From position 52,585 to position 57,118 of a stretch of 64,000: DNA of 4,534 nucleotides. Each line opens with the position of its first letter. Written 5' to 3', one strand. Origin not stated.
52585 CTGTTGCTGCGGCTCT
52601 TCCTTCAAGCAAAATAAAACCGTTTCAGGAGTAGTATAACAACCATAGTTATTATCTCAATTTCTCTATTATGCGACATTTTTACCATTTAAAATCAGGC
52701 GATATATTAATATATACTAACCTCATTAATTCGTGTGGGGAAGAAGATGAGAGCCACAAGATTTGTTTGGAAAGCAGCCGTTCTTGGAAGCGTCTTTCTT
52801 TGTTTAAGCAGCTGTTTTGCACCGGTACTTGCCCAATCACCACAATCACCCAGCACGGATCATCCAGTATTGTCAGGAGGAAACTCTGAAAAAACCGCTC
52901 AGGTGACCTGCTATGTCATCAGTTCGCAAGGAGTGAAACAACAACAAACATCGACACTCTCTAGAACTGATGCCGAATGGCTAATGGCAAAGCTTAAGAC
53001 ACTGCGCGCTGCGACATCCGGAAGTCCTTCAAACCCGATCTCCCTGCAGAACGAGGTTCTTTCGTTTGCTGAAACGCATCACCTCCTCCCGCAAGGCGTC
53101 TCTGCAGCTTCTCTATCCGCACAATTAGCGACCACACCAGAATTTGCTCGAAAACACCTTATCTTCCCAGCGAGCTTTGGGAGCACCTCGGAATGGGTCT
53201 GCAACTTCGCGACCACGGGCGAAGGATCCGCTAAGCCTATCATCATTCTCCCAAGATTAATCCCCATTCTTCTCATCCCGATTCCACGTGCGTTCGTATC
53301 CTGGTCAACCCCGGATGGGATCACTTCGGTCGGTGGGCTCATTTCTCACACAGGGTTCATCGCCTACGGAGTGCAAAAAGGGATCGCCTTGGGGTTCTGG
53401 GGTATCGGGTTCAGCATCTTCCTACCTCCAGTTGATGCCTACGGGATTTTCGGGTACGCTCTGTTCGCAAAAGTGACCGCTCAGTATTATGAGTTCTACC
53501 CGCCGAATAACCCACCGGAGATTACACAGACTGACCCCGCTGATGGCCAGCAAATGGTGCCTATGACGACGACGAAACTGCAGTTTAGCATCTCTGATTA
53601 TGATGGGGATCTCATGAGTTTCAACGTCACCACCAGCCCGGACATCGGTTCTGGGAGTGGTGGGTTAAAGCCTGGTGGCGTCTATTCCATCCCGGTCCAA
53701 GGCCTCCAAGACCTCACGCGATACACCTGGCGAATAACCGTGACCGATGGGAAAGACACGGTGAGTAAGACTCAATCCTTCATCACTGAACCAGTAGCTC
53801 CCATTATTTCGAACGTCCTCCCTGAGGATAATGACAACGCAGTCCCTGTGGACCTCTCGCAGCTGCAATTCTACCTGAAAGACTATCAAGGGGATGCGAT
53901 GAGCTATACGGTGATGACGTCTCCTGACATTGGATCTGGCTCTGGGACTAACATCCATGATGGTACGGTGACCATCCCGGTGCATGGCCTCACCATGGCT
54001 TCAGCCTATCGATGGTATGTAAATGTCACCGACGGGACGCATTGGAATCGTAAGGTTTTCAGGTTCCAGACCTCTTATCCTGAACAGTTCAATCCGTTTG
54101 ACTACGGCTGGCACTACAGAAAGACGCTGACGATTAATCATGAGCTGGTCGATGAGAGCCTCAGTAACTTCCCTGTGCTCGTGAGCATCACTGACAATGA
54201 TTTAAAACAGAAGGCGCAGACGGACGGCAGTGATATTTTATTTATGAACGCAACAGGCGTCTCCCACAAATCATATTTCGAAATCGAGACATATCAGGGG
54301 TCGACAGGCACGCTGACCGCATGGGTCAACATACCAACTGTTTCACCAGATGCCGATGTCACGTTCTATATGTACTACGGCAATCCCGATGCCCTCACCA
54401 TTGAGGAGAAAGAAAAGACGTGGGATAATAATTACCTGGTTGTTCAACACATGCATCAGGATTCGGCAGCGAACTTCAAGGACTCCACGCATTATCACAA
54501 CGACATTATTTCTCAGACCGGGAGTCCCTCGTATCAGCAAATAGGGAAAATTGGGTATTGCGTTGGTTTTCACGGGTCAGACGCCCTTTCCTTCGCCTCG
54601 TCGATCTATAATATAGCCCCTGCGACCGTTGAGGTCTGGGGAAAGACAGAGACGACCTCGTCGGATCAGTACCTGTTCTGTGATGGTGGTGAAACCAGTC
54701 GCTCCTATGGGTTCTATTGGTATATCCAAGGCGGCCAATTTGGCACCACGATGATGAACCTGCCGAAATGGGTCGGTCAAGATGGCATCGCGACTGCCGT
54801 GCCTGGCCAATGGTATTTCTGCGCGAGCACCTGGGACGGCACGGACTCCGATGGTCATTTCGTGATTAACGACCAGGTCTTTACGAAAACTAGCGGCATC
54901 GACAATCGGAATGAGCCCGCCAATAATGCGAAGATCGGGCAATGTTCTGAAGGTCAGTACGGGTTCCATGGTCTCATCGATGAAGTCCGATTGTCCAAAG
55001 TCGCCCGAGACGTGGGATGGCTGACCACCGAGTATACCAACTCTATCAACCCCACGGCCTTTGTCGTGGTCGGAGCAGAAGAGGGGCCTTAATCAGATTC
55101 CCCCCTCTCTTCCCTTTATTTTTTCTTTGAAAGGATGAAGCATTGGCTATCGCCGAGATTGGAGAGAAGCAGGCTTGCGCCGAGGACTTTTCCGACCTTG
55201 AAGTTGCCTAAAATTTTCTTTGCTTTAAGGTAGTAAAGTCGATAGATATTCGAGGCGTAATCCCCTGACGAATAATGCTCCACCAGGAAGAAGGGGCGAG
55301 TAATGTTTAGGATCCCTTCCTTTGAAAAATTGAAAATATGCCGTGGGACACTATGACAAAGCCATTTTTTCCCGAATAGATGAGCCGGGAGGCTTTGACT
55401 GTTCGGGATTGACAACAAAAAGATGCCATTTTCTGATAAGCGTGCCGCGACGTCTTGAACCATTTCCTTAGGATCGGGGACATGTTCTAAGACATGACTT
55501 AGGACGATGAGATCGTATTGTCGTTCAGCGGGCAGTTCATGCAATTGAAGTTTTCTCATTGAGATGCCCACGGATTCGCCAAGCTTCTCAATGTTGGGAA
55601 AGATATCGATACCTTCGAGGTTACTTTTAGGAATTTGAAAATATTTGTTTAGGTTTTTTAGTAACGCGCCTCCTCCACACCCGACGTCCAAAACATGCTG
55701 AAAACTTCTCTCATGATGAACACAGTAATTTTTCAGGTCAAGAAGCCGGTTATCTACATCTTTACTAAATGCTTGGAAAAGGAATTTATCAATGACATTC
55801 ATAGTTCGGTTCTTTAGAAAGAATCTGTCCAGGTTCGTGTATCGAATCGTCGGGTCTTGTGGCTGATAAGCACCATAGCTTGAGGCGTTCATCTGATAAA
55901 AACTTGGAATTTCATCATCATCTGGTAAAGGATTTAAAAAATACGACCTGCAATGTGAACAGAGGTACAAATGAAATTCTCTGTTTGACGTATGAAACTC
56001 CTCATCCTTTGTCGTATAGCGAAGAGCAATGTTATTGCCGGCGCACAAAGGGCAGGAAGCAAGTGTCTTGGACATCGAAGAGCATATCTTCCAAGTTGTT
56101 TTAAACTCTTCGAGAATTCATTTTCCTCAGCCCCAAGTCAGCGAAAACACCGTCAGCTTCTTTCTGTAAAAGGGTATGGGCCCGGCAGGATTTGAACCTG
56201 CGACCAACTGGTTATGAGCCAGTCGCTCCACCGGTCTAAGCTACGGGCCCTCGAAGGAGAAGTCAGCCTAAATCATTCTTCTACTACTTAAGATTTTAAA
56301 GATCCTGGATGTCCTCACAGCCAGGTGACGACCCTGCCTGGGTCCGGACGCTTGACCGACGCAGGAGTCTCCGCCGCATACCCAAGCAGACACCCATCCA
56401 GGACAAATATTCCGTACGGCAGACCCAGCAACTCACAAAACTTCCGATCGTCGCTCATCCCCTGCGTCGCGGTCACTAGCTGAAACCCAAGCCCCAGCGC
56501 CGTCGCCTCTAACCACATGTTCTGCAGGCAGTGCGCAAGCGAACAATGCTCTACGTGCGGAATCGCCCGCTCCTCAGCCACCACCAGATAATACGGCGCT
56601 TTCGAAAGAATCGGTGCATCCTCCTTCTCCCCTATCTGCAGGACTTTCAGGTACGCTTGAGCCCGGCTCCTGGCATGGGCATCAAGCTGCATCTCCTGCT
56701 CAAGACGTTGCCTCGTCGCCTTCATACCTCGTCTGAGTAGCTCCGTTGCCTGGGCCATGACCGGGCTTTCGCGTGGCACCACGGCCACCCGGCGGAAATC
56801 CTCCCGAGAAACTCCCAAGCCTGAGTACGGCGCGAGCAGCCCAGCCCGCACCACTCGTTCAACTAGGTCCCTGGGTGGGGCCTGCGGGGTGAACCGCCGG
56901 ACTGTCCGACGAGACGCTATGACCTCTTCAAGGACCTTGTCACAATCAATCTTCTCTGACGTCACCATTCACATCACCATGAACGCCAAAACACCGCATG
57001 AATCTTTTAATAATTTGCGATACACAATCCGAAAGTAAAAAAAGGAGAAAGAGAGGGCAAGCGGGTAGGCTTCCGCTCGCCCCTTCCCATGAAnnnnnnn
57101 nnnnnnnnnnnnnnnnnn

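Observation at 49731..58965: Secreted-protein island next to tRNA-Met: divergent paralogs, a DUF2341-LamG giant protein, a zinc-ribbon MTase and a C39-like secreted protein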

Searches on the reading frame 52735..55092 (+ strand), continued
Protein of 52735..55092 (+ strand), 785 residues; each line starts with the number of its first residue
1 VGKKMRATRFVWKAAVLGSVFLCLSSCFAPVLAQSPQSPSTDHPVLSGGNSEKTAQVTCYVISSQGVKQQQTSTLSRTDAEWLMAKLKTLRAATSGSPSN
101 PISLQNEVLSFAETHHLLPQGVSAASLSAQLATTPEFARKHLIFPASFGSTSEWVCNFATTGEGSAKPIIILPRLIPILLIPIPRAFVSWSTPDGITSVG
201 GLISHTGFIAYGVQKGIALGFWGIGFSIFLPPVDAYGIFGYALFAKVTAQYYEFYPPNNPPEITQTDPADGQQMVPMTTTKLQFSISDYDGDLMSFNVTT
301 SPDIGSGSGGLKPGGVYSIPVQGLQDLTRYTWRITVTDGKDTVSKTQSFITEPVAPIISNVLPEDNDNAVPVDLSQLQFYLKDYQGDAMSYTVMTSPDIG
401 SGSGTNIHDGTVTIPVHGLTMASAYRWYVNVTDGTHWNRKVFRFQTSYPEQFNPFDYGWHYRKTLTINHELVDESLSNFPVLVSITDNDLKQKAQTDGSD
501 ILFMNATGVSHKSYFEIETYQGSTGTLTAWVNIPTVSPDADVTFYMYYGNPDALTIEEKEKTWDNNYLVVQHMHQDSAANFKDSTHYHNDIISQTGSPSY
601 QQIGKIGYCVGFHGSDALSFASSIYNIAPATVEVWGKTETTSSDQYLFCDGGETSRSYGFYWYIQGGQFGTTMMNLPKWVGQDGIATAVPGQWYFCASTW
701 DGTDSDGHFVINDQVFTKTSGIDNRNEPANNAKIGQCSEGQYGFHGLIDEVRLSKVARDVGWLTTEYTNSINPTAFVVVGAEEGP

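Call 89: find_encoding_contigs(protein=P0201, flank=7000, max_places=1)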
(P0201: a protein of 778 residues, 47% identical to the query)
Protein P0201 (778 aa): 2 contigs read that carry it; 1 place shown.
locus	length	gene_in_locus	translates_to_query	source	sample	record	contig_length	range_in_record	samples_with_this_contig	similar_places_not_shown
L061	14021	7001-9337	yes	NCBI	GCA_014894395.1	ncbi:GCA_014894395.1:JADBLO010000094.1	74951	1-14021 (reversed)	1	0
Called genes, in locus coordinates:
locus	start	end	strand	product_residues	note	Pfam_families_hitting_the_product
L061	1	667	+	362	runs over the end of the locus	PF00535:Glycos_transf_2 (weak)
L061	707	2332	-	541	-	PF01943:Polysacc_synt, PF13440:Polysacc_synt_3 (weak), PF03023:MurJ (weak), PF13440:Polysacc_synt_3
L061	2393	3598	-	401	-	PF00483:NTP_transferase, PF12804:NTP_transf_3, PF14602:Hexapep_2 (faint), PF25084:LbH_EIF2B, PF00132:Hexapep, PF25084:LbH_EIF2B, PF25087:GMPPB_C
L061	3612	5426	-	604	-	PF13522:GATase_6, PF13537:GATase_7, PF01380:SIS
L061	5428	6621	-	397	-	PF00483:NTP_transferase, PF12804:NTP_transf_3, PF25084:LbH_EIF2B, PF00132:Hexapep, PF25087:GMPPB_C, PF00132:Hexapep (weak), PF24894:Hexapep_GlmU (weak), PF25084:LbH_EIF2B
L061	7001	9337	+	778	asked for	PF10102:DUF2341 (weak), PF13385:Laminin_G_3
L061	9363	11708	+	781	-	PF10102:DUF2341 (weak), PF13385:Laminin_G_3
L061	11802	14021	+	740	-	?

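Call 94: list_cluster_members(proteins=[window:52747-55092:+, window:55116-56075:-, window:51130-52617:+, window:56315-56968:-])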
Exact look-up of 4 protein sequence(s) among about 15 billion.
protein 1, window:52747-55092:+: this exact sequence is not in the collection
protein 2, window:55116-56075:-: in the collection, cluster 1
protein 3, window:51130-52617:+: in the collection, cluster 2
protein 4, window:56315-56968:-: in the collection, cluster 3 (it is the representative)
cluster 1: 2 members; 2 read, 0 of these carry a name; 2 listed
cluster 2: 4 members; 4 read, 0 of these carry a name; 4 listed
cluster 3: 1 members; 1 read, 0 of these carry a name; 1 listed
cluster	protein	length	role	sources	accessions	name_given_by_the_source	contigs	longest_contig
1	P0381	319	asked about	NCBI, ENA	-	-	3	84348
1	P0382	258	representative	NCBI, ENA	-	-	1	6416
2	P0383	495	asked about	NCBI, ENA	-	-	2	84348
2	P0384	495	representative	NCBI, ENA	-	-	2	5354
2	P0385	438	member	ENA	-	-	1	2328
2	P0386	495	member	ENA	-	-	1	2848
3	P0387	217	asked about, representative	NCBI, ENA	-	-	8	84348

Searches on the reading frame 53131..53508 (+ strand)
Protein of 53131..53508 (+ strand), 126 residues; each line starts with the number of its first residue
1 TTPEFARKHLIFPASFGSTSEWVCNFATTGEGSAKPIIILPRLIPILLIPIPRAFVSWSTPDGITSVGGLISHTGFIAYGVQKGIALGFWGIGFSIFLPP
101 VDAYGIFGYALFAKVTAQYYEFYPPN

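Call 78: search_protein_representatives(protein=window:53131-53508:+)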
Query: 126 residues. Proteins with E-value up to 0.001 (for the whole library): 128; up to 1e-10: 78; up to 1e-30: 40. The best 128 are listed.
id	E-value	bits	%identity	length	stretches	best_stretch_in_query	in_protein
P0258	1.6e-52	193.4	78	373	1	12-126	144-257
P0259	2.0e-48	180.2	77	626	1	14-126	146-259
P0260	4.2e-47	175.9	75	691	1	17-126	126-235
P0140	3.8e-46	172.8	74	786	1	17-126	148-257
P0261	8.4e-45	168.4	69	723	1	13-126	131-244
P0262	1.7e-44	167.4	72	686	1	17-126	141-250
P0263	5.1e-44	165.9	71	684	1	17-126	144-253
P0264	3.5e-43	163.2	69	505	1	13-126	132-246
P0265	7.5e-43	162.1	68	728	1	13-126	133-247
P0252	8.2e-43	162.0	69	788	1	17-126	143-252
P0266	9.5e-43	161.8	66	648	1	18-126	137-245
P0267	2.1e-42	160.7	69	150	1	17-126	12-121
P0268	6.3e-42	159.1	64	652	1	19-126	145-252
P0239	9.9e-42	158.5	68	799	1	13-126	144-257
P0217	1.1e-41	158.4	65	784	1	17-126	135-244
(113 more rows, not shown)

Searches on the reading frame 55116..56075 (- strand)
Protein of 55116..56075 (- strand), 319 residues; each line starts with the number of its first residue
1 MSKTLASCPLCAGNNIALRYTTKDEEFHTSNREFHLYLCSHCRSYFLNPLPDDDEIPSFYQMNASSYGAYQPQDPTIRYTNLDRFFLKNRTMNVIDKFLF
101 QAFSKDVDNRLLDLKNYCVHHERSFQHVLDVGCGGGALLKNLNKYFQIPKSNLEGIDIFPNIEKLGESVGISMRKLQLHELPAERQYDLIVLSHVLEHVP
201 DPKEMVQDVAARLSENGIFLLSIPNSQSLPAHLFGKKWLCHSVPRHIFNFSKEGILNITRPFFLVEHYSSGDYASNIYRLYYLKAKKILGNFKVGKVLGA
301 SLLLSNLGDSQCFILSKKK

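Call 5: search_protein_families(library=pfam, proteins=[window:55116-56075:-], max_evalue=0.01)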
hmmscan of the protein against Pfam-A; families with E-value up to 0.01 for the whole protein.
window:55116-56075:- (319 aa): 9 families
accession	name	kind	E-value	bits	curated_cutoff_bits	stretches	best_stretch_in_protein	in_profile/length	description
PF13489.12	Methyltransf_23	-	1.5e-21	77.3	27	1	106-254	4-149/164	Methyltransferase domain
PF08242.18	Methyltransf_12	-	3.9e-13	50.4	30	1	129-219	1-98/98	Methyltransferase domain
PF08241.18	Methyltransf_11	-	1.7e-11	45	21.2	1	129-220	1-94/95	Methyltransferase domain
PF13847.12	Methyltransf_31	-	1.5e-10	41.4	27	1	126-232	5-121/145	Methyltransferase domain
PF13649.12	Methyltransf_25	-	8.5e-10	39.6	27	1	128-217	1-97/97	Methyltransferase domain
PF07021.18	MetW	-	8.1e-05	22.8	21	1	126-218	15-106/193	Methionine biosynthesis protein MetW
PF05401.17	NodS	-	0.0001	22.7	24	1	109-207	29-127/201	Nodulation protein S (NodS)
PF23525.1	Methyltransf_36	-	0.00039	20.1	27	1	89-144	5-60/268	AprA MT2-like domain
PF05219.18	DREV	-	0.0057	16.2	26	1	101-222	71-187/265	DREV methyltransferase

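Call 7: search_protein_families(library=ncbifam, proteins=[window:55116-56075:-], max_evalue=0.01)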
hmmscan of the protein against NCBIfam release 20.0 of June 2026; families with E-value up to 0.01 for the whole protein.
window:55116-56075:- (319 aa): 19 families
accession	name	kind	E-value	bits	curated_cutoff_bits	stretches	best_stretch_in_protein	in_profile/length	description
TIGR01983.1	UbiG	equivalog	9.8e-14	51.2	102.95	1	124-252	49-184/228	bifunctional 2-polyprenyl-6-hydroxyphenol methylase/3-demethylubiquinol 3-O-methyltransferase UbiG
TIGR02072.1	BioC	equivalog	7.3e-11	42.3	184.95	1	109-229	21-140/244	malonyl-ACP O-methyltransferase BioC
NF010703.0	PRK14103.1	equivalog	7.2e-09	35.4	320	1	120-233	26-136/256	trans-aconitate 2-methyltransferase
TIGR04345.1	ovoA_Cterm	equivalog_domain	1.2e-08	34.9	170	1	185-225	133-173/242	putative 4-mercaptohistidine N1-methyltransferase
TIGR02081.1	metW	equivalog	1.2e-06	28.2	189.5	1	127-225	16-111/194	methionine biosynthesis protein MetW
NF045667.1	MTase_DVU1556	equivalog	8.8e-06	25.3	155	1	126-222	24-120/213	DVU_1556 family methyltransferase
NF002463.0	PRK01683.1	equivalog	1e-05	25.3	297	1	123-234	30-141/258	trans-aconitate 2-methyltransferase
NF041650.1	nod_mtase_NodS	equivalog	9.8e-05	22.1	300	1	121-210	35-128/190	nodulation methyltransferase NodS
NF040539.1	AST_met_ArsM_2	exception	0.00069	19.5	240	1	124-220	56-162/262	putative arsinothricin biosynthesis methyltransferase ArsM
NF011650.0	PRK15068.1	equivalog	0.0015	17.5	209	1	126-221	124-225/324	tRNA 5-methoxyuridine(34)/uridine 5-oxyacetic acid(34) synthase CmoB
TIGR03587.1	Pse_Me-ase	hypoth_equivalog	0.0017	18.5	112.05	1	109-213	28-133/204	pseudaminic acid biosynthesis-associated methylase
NF004452.0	PRK05785.1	equivalog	0.0021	17.6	207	1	100-230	28-153/228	hypothetical protein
NF008300.0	PRK11088.1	equivalog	0.0031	17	303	0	96-158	59-120/272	23S rRNA (guanine(745)-N(1))-methyltransferase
NF008686.0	PRK11705.1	equivalog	0.0031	16.6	400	1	126-223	169-267/383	cyclopropane fatty acyl phospholipid synthase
NF043040.1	corrin_prot_MT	hypoth_equivalog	0.0034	16.8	180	0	118-217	34-143/216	corrinoid protein-associated methyltransferase CpaM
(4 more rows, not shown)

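Call 58: find_related_loci(query=window:55116-56075:-, collection=metagenome_contigs, flank=8000)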
Query window:55116-56075:- (319 aa) in metagenome_contigs; peptide patterns used: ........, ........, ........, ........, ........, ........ (x = any residue, [..] = any of these).
206 stretches matched a pattern; 2 encode a relative of the query (tblastn E <= 1e-3); 2 distinct loci.
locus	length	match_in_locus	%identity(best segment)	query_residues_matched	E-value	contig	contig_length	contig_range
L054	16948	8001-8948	91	1-316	0e+0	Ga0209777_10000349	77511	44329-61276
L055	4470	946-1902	62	1-319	9e-143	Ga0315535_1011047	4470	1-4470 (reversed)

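Call 59: find_related_loci(query=window:55116-56075:-, collection=viral_contigs, flank=5000)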
Query window:55116-56075:- (319 aa) in viral_contigs; peptide patterns used: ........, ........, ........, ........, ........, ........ (x = any residue, [..] = any of these).
4 stretches matched a pattern, but none encodes a relative of the query by tblastn (E <= 1e-3).

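Call 66: search_protein_families(library=pfam, proteins=[L055:11-586:+], max_evalue=0.1)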
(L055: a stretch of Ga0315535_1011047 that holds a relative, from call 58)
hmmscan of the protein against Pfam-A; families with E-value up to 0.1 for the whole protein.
L055:11-586:+ (191 aa): 9 families
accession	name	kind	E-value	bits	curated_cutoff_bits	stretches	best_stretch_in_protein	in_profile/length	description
PF17957.7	Big_7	-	5.1e-13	49.9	24.1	1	101-149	19-70/70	Bacterial Ig domain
PF19077.6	Big_13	-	7.6e-07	30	27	2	134-162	61-94/102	Bacterial Ig-like domain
PF24893.1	DUF7743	-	0.00024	21.2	27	1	101-173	21-102/120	Domain of unknown function (DUF7743)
PF18911.6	PKD_4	-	0.0091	16.5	27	1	87-162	3-79/85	PKD domain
PF02494.22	HYR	-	0.024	15.4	21.7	0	141-160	55-74/81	HYR domain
PF03366.22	YEATS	-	0.025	14.9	22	0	107-157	15-65/80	YEATS family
PF00801.26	PKD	-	0.032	14.7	23.5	1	103-161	18-75/80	PKD domain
PF12245.14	Big_3_2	-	0.038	14.6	23.3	0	143-160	95-112/122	Bacterial Ig-like domain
PF13750.12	Big_3_3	-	0.072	13.2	27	0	57-96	14-56/157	Bacterial Ig-like domain (group 3)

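Call 69: search_protein_families(library=phrogs, proteins=[window:55116-56075:-], max_evalue=0.01)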
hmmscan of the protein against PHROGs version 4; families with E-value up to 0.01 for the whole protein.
window:55116-56075:- (319 aa): 3 families
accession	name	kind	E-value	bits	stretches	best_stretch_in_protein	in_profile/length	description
phrog_4752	-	other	2e-09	38.1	1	124-226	51-163/241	tRNA methyltransferase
phrog_22502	-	other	2.2e-08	35.2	1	121-229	68-181/276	methyltransferase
phrog_19153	-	other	0.0033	18.2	1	124-234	47-157/180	tRNA methyltransferase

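Call 90: search_solved_structures(query=window:55116-56075:-, max_evalue=0.001)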
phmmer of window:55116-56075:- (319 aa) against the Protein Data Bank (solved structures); distinct sequences matched with E-value up to 0.001: 5.
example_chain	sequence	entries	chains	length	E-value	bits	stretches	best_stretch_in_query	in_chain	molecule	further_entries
3cc8_A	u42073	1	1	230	3.1e-11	46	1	116-238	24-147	Putative methyltransferase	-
4kdc_A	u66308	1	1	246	2.6e-07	33.1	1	126-249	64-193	3-demethylubiquinone-9 3-methyltransferase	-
4kdr_A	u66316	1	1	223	1.7e-06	30.5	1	126-228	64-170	3-demethylubiquinone-9 3-methyltransferase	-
5dpm_A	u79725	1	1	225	1.8e-06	30.4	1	126-228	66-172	Ubiquinone biosynthesis O-methyltransferase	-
2p7h_A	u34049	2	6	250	0.00025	23.4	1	177-234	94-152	Hypothetical protein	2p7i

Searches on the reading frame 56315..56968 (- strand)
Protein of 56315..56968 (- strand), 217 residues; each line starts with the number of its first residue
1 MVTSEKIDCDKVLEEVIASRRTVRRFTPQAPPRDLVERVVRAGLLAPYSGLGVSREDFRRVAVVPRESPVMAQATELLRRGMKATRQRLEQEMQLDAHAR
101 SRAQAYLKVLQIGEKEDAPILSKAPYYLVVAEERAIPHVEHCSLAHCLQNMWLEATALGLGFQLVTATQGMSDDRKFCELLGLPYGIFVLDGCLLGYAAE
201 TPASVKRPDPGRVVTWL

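Call 5: search_protein_families(library=pfam, proteins=[window:56315-56968:-], max_evalue=0.01)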
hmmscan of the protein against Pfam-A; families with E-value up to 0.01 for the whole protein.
window:56315-56968:- (217 aa): 1 family
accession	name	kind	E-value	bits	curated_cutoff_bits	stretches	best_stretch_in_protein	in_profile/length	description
PF00881.29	Nitroreductase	-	2.3e-20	73.9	23.5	1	17-188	1-160/167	Nitroreductase family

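Call 7: search_protein_families(library=ncbifam, proteins=[window:56315-56968:-], max_evalue=0.01)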
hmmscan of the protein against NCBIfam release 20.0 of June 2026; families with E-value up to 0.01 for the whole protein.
window:56315-56968:- (217 aa): 2 families
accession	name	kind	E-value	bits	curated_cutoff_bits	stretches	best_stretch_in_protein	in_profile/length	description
TIGR02476.1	BluB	equivalog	1.9e-10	40.4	150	1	13-202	9-184/205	5,6-dimethylbenzimidazole synthase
NF008033.1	PRK10765.1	equivalog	1.1e-05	25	223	1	73-205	44-167/240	oxygen-insensitive NADPH nitroreductase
